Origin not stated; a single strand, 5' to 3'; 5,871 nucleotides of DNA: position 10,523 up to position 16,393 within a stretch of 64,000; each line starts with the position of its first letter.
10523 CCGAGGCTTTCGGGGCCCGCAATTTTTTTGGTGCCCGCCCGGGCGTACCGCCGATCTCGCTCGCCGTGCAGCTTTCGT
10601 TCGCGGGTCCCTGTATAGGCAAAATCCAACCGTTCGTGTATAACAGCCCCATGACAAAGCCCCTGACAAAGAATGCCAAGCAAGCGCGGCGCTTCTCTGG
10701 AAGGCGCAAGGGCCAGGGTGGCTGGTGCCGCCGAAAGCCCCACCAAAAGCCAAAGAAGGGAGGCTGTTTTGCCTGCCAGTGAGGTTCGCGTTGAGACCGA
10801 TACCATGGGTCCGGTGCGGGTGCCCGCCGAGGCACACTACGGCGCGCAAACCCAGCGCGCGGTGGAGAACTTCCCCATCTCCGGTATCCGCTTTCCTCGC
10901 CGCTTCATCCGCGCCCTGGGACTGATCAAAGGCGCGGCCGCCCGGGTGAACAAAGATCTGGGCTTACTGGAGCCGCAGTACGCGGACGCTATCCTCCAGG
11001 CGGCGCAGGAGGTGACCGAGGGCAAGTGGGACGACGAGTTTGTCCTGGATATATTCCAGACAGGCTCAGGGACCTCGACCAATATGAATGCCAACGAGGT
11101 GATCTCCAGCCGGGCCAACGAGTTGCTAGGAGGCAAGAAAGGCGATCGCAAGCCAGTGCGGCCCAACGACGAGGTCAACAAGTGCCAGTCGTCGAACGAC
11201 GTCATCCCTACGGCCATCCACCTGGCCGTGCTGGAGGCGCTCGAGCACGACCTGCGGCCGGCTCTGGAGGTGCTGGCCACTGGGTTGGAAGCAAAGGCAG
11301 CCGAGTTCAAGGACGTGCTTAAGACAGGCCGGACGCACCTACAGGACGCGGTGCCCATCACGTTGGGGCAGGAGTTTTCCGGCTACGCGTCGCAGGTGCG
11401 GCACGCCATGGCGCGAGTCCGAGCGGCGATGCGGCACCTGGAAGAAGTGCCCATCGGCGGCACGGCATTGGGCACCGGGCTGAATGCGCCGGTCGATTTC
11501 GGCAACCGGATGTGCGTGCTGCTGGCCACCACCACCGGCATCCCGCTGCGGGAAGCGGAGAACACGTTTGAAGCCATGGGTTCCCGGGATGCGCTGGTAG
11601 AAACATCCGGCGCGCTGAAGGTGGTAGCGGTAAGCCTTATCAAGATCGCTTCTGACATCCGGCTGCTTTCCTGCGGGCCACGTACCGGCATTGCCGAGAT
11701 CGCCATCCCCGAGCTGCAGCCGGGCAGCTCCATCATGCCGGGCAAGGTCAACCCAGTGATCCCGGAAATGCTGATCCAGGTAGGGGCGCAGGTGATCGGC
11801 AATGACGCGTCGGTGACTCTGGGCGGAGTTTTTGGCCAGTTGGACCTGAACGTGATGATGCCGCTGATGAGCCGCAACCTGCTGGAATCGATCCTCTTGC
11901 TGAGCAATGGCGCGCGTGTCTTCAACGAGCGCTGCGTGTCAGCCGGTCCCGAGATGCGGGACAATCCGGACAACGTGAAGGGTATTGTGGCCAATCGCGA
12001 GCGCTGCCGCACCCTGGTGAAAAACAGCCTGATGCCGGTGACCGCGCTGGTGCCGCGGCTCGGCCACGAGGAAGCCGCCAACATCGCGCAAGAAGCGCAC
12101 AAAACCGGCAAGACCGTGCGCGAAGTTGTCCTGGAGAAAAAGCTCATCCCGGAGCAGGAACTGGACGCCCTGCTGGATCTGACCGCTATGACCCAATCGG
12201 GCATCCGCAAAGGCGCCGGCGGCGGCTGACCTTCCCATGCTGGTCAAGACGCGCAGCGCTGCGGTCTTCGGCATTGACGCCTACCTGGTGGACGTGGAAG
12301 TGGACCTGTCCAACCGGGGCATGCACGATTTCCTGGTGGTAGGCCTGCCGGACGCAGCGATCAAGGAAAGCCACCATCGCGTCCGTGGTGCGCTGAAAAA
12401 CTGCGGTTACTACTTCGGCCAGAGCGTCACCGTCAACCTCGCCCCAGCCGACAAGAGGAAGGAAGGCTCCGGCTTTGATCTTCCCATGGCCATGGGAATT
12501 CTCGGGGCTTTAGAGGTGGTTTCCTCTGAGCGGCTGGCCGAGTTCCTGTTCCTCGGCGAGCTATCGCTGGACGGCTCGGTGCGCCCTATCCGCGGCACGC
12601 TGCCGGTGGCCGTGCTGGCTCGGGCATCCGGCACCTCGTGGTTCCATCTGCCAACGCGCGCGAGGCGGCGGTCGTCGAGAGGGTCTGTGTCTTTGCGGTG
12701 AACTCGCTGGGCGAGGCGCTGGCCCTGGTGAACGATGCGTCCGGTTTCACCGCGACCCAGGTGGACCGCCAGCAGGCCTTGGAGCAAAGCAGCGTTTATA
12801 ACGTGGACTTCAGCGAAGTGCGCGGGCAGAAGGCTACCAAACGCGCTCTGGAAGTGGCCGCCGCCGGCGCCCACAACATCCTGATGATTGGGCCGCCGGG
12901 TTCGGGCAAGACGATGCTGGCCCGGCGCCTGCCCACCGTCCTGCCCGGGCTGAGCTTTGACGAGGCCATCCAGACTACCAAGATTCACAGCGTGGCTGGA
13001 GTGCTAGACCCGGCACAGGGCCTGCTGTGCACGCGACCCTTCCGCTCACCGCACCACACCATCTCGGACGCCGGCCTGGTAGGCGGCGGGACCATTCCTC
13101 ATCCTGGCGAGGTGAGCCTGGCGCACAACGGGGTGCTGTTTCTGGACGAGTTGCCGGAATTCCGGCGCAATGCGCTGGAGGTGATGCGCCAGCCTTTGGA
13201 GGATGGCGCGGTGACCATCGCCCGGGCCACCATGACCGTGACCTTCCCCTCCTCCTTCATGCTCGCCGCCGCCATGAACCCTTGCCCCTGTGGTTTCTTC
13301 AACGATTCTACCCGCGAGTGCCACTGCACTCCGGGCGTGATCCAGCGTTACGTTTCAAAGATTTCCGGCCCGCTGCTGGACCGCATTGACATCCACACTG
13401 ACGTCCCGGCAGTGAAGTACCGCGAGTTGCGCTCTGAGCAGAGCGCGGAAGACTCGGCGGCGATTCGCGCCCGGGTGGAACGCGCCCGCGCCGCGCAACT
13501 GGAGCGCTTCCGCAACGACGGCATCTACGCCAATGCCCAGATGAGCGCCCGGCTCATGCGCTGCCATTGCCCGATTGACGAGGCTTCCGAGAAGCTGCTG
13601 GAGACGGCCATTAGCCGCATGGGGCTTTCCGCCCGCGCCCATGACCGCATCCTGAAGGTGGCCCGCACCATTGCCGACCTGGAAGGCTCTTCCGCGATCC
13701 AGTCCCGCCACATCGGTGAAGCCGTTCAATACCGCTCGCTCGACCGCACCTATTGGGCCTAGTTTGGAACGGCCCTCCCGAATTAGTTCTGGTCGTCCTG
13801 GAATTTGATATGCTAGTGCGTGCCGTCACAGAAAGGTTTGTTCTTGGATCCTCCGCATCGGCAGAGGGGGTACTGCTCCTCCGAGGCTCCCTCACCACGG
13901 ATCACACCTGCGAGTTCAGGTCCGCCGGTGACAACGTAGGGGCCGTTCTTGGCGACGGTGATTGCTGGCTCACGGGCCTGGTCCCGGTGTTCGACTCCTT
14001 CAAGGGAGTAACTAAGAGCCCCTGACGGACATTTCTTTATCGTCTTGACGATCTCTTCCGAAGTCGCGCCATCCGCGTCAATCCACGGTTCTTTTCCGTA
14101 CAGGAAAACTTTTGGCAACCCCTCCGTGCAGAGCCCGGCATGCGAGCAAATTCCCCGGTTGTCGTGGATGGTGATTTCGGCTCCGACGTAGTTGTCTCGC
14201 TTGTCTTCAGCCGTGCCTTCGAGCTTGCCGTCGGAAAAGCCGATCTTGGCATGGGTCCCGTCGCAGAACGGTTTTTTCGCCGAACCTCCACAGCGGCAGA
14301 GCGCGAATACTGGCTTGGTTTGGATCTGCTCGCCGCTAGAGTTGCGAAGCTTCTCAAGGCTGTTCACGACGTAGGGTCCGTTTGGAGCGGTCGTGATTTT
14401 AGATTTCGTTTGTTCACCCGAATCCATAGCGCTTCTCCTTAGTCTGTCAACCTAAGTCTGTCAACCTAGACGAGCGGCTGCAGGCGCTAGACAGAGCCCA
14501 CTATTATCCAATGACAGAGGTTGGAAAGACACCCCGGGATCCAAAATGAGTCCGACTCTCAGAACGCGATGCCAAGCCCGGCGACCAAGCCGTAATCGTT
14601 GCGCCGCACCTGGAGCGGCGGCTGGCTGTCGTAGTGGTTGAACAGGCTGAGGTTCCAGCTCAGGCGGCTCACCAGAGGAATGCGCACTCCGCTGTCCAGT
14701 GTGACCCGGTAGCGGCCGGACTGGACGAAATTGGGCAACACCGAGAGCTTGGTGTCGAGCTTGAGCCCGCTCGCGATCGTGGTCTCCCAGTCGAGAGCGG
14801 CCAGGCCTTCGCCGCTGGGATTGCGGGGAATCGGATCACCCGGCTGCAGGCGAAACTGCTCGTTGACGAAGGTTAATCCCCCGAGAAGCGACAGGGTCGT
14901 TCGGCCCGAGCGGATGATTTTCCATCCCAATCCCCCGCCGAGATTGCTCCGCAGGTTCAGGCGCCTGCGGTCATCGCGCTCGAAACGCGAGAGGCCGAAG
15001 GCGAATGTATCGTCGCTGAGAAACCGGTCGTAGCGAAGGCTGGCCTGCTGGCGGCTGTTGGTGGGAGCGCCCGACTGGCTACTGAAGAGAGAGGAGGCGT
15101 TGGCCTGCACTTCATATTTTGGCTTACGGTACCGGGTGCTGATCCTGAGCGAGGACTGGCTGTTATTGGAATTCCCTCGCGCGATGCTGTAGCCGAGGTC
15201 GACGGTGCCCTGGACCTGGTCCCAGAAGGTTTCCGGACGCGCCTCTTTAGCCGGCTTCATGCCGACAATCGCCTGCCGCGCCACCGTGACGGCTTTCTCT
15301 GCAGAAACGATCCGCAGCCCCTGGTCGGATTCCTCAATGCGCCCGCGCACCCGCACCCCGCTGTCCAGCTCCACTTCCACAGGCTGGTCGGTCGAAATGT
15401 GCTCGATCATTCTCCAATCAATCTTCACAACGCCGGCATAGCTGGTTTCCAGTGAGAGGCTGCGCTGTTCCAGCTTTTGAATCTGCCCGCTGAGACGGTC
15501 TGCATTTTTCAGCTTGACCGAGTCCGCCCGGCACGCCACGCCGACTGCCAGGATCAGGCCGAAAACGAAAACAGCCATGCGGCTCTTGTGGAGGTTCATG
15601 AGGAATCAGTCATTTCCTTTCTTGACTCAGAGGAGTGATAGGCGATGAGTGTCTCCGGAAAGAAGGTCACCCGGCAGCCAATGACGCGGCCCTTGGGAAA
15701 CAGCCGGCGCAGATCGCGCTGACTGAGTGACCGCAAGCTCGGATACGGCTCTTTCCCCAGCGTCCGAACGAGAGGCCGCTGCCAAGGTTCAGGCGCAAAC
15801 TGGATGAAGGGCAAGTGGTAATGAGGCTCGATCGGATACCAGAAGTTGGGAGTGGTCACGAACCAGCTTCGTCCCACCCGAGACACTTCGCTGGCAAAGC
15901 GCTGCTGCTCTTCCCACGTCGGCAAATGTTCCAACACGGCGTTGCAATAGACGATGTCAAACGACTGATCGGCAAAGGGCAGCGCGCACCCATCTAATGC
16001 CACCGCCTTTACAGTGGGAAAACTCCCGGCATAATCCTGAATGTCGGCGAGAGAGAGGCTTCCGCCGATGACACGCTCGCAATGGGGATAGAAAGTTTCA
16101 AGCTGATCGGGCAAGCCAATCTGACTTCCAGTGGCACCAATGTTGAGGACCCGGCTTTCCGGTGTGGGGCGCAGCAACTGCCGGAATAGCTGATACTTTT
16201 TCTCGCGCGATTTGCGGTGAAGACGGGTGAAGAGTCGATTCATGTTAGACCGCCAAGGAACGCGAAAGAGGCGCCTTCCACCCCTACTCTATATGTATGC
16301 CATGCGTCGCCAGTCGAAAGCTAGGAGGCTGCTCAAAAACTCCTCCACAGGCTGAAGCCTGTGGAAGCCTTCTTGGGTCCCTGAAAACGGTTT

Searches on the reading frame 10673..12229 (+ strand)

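Call 39: search_protein_families(library=pfam, proteins=[window:10673-12229:+], max_evalue=0.00001)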
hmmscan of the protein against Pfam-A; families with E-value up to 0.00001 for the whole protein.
window:10673-12229:+ (518 aa): 2 families
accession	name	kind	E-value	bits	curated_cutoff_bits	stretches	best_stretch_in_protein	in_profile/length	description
PF00206.25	Lyase_1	-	4.2e-100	335.6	27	1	47-376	2-312/312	Lyase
PF10415.14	FumaraseC_C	-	2.6e-20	73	32.5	1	456-508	2-54/54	Fumarase C C-terminus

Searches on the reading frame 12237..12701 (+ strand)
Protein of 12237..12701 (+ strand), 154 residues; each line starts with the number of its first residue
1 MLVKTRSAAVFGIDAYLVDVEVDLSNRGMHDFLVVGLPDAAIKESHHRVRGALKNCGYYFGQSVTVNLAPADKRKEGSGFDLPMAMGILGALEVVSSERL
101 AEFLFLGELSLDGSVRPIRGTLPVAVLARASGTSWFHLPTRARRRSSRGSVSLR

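Call 39: search_protein_families(library=pfam, proteins=[window:12237-12701:+], max_evalue=0.00001)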
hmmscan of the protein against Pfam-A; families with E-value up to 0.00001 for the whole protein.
window:12237-12701:+ (154 aa): 1 family
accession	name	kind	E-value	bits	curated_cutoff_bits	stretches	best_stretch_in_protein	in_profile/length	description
PF13541.12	ChlI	-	6.9e-38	129.7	27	1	20-140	1-119/121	Subunit ChlI of Mg-chelatase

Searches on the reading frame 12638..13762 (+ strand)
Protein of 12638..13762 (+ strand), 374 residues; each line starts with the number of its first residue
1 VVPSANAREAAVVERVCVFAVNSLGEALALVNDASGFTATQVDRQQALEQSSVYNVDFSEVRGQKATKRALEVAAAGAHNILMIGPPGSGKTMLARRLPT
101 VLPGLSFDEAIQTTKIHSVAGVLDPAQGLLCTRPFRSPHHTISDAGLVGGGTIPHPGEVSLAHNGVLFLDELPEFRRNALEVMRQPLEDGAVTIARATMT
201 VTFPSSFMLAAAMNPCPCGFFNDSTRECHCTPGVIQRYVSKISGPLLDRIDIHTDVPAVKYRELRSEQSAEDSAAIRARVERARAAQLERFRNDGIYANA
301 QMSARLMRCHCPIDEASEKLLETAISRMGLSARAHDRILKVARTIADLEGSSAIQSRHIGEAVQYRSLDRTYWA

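Call 39: search_protein_families(library=pfam, proteins=[window:12638-13762:+], max_evalue=0.00001)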
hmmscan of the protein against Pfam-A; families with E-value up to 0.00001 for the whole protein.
window:12638-13762:+ (374 aa): 4 families
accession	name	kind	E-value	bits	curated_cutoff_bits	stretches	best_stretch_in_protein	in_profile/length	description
PF01078.27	Mg_chelatase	-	5.9e-94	313.7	20.3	1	57-263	1-206/207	Magnesium chelatase, subunit ChlI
PF13335.12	Mg_chelatase_C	-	7.3e-33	113.5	26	1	271-366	2-94/94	Magnesium chelatase, subunit ChlI C-terminal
PF00493.29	MCM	-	6.7e-09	35.6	23.3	0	155-224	113-181/224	MCM P-loop domain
PF07728.20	AAA_5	-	2.1e-08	34.7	22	1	80-217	1-125/139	AAA domain (dynein-related subfamily)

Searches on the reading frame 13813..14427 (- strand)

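Call 85: search_protein_families(library=pfam, proteins=[window:13813-14427:-], max_evalue=0.00001)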
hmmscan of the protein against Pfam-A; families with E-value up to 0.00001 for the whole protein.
window:13813-14427:- (204 aa): 2 families
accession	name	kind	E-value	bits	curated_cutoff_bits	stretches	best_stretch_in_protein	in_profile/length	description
PF09360.15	zf-CDGSH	-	2.4e-32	111.4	29.5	2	16-60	1-48/48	Iron-binding zinc finger CDGSH type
PF06902.16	Fer4_19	-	6.3e-23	81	24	1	80-141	1-62/64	Divergent 4Fe-4S mono-cluster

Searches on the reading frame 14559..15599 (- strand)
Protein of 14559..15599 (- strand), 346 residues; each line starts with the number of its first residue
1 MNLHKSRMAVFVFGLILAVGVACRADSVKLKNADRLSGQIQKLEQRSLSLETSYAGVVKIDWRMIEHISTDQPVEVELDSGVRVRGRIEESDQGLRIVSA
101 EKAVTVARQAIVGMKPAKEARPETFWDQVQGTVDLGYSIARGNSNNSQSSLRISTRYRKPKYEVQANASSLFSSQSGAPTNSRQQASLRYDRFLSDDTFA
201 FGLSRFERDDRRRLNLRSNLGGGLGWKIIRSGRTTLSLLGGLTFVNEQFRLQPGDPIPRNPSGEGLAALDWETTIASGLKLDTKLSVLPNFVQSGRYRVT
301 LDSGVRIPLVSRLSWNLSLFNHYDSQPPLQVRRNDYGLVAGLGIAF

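Call 39: search_protein_families(library=pfam, proteins=[window:14559-15599:-], max_evalue=0.00001)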
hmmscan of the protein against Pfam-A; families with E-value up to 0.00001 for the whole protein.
window:14559-15599:- (346 aa): 1 family
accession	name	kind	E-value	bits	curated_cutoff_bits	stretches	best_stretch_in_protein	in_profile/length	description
PF04338.18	DUF481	-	6.5e-37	128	21.1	1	133-346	1-210/210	Protein of unknown function, DUF481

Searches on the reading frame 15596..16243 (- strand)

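Call 85: search_protein_families(library=pfam, proteins=[window:15596-16243:-], max_evalue=0.00001)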
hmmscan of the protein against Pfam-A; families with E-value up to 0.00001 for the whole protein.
window:15596-16243:- (215 aa): 2 families
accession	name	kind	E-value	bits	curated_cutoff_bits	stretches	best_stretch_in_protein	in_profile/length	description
PF08241.18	Methyltransf_11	-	1.3e-09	39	21.2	1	55-124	18-87/95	Methyltransferase domain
PF13649.12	Methyltransf_25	-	2.9e-06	28.3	27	1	69-123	35-92/97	Methyltransferase domain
